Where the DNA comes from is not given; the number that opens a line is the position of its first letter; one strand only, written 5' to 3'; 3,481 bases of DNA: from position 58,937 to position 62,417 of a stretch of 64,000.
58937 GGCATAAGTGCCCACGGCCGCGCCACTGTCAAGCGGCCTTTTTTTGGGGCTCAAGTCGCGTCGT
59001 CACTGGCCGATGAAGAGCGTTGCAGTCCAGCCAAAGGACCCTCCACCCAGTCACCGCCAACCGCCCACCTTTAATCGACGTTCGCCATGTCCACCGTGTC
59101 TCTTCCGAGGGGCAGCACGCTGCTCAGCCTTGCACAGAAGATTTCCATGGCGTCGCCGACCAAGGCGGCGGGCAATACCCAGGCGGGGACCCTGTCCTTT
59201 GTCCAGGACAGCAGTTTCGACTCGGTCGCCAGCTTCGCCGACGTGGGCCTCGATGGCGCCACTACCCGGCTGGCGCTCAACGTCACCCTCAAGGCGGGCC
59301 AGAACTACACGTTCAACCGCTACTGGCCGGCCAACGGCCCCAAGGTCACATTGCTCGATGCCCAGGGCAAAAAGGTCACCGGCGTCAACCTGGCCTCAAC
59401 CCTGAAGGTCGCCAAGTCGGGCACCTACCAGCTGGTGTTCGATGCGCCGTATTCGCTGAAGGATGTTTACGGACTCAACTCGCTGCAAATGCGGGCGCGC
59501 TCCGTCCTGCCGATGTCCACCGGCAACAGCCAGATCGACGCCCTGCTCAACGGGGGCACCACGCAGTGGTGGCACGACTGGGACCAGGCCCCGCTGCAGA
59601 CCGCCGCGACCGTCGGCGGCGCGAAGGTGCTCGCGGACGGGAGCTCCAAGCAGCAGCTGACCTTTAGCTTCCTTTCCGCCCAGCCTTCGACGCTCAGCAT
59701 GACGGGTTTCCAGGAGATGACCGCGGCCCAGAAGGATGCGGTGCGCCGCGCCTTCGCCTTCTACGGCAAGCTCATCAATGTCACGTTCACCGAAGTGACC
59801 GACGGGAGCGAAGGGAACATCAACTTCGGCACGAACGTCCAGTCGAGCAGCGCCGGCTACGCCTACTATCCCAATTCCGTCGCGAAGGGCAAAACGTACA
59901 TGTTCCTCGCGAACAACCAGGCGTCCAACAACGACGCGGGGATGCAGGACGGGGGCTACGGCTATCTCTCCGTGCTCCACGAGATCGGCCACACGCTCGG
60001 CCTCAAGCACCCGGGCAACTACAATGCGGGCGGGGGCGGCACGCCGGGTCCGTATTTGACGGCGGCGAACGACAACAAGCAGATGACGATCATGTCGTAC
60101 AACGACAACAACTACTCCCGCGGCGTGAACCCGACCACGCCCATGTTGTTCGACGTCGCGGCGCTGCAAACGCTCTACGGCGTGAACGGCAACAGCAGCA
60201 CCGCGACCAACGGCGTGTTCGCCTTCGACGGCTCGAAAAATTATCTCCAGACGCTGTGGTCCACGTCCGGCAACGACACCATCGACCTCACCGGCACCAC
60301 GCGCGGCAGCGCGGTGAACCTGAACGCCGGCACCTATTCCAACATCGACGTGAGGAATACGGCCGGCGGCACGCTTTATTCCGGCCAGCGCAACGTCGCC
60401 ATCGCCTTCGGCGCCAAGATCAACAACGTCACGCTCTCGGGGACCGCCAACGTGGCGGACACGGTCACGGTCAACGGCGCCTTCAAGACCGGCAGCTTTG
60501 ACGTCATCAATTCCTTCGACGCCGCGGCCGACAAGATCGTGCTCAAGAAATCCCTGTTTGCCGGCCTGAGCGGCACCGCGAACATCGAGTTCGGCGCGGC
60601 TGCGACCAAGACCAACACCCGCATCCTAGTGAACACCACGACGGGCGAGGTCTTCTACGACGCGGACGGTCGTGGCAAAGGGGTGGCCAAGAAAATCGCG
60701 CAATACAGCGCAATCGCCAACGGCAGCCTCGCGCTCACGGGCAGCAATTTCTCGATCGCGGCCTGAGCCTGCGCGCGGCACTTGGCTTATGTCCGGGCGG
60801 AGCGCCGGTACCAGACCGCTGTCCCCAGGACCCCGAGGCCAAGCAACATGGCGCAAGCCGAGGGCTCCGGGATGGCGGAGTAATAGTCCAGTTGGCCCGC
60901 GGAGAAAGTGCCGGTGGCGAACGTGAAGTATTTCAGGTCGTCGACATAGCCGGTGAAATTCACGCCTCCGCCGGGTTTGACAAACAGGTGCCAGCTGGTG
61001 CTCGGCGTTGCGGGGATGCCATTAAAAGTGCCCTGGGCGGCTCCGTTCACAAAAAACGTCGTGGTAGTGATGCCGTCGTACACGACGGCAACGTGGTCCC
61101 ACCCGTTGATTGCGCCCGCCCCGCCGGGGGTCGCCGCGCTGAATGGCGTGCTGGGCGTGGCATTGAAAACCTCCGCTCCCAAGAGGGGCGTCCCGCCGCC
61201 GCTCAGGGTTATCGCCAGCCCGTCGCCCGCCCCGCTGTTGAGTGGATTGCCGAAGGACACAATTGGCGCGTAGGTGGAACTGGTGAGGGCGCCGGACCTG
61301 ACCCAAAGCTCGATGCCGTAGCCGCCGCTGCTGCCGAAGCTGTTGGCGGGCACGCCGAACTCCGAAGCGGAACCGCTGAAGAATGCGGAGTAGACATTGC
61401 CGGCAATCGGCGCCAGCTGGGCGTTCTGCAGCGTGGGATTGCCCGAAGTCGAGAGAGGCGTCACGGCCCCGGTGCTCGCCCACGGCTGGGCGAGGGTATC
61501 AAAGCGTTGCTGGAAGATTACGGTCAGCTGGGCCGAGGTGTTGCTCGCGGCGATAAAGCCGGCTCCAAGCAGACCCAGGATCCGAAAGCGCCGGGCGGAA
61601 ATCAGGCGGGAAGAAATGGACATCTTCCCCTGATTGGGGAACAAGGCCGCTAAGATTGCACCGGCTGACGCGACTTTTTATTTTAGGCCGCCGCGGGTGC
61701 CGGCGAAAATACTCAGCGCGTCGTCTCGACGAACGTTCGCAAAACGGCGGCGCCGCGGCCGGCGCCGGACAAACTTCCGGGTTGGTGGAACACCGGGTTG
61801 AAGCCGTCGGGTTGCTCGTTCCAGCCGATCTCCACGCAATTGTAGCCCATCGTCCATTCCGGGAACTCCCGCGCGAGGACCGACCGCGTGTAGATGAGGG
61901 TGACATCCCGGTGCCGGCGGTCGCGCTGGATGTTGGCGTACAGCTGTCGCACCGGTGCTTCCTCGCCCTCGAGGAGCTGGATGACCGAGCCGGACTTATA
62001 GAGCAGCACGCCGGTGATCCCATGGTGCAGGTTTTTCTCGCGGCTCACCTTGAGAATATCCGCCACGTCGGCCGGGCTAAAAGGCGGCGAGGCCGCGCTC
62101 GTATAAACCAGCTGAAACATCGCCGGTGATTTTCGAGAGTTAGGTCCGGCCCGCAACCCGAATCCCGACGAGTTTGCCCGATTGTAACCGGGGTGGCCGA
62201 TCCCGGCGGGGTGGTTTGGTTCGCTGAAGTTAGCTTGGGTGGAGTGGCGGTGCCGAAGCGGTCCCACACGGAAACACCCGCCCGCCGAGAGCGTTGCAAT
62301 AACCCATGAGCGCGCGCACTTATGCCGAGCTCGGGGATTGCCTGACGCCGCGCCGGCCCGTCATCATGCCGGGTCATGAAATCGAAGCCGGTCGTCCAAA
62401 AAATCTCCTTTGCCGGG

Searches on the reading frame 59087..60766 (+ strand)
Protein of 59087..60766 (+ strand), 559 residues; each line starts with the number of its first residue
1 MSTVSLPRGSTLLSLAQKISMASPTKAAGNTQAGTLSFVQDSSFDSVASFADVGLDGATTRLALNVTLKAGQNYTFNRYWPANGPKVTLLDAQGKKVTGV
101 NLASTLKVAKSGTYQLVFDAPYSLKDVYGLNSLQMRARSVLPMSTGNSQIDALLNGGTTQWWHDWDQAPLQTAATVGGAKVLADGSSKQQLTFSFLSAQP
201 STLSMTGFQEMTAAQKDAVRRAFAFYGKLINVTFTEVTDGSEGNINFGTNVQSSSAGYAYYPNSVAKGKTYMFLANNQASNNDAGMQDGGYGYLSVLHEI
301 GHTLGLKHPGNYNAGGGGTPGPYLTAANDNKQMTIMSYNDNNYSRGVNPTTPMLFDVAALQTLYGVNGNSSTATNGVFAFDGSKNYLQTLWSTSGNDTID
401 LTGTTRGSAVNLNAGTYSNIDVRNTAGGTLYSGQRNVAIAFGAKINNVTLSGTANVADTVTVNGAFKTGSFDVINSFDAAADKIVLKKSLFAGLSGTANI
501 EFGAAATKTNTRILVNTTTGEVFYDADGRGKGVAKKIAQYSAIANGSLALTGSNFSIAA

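Call 66: search_protein_families(library=pfam, proteins=[window:59087-60766:+])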
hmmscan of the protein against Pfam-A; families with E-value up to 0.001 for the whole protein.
window:59087-60766:+ (559 aa): 5 families
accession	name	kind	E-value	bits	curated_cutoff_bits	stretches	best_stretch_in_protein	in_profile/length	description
PF00413.30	Peptidase_M10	-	1.7e-06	28.5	24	1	211-310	19-126/159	Matrixin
PF13688.12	Reprolysin_5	-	1.9e-06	28.7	27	1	245-341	94-189/196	Metallo-peptidase family M12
PF13583.11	Reprolysin_4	-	5e-06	26.7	22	1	278-364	122-201/203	Metallo-peptidase family M12B Reprolysin-like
PF08548.17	Peptidase_M10_C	-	2e-05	24.9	20.7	1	360-487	8-130/193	Peptidase M10 serralysin C terminal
PF13582.12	Reprolysin_3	-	0.0002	22.3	22.4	1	242-308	60-122/123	Metallo-peptidase family M12B Reprolysin-like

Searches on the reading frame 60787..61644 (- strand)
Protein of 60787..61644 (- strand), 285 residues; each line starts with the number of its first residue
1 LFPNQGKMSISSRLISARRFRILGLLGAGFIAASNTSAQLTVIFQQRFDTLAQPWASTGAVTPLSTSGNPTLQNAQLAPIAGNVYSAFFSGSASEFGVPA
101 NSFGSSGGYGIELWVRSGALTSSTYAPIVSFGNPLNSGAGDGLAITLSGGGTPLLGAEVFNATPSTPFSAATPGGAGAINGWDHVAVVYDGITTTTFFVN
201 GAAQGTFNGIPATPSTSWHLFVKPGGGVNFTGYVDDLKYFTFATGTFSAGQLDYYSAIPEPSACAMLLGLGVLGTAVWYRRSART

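Call 66: search_protein_families(library=pfam, proteins=[window:60787-61644:-])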
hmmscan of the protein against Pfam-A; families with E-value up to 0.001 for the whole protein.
window:60787-61644:- (285 aa): 1 family
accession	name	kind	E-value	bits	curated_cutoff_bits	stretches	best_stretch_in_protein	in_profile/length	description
PF13385.13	Laminin_G_3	-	8.9e-14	52.3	27.6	1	95-241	6-142/151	Concanavalin A-like lectin/glucanases superfamily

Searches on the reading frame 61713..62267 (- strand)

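Call 66: search_protein_families(library=pfam, proteins=[window:61713-62267:-])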
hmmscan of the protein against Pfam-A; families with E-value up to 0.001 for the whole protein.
window:61713-62267:- (184 aa): 1 family
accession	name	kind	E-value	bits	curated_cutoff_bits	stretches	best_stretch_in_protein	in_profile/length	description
PF04940.18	BLUF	-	1.4e-29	102.5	25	1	50-141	1-92/92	Sensors of blue-light using FAD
